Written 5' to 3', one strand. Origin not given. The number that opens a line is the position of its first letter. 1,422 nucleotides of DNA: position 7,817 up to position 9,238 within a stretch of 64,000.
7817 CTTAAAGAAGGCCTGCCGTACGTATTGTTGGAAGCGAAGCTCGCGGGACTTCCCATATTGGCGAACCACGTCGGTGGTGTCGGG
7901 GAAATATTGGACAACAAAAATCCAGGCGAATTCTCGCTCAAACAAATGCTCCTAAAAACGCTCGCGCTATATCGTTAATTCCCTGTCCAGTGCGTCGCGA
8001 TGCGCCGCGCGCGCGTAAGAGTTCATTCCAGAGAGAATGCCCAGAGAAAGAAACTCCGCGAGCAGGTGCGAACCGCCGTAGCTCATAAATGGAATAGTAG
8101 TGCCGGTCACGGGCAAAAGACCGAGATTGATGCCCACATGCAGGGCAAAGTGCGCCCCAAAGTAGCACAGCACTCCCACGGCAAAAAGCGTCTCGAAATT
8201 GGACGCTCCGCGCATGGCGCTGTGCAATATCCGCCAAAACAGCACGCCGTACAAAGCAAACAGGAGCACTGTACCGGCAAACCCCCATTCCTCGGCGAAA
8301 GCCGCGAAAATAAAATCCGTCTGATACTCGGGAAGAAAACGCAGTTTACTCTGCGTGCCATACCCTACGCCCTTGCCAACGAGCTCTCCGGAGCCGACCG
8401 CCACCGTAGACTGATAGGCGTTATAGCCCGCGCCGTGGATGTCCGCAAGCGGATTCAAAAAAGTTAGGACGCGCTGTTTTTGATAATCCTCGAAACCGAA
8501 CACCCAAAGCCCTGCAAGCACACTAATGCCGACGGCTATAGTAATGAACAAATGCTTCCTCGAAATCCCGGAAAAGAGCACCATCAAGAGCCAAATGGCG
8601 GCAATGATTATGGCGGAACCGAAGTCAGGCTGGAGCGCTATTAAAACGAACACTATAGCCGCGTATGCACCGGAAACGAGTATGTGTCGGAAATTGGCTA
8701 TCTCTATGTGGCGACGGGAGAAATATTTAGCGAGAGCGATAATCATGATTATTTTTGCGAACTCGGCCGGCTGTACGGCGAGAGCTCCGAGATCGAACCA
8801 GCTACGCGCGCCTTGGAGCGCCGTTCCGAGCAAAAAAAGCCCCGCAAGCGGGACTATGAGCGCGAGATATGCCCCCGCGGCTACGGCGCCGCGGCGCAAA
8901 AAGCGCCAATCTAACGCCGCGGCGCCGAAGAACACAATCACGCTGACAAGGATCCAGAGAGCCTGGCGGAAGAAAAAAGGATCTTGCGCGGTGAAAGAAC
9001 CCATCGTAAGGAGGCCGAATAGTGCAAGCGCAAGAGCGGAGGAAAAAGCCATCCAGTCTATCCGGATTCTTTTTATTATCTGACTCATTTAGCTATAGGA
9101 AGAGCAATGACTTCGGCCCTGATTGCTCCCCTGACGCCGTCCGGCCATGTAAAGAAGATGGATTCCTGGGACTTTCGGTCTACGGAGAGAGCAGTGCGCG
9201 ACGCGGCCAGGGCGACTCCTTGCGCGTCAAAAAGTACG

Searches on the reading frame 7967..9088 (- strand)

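Call 73: search_protein_families(library=pfam, proteins=[window:7967-9088:-], max_evalue=0.00001)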
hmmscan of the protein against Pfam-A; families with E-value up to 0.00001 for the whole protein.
window:7967-9088:- (373 aa): 1 family
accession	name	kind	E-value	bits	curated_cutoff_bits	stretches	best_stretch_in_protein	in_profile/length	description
PF01098.24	FTSW_RODA_SPOVE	-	5.6e-87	292.5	26.4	1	30-358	29-353/356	Cell cycle protein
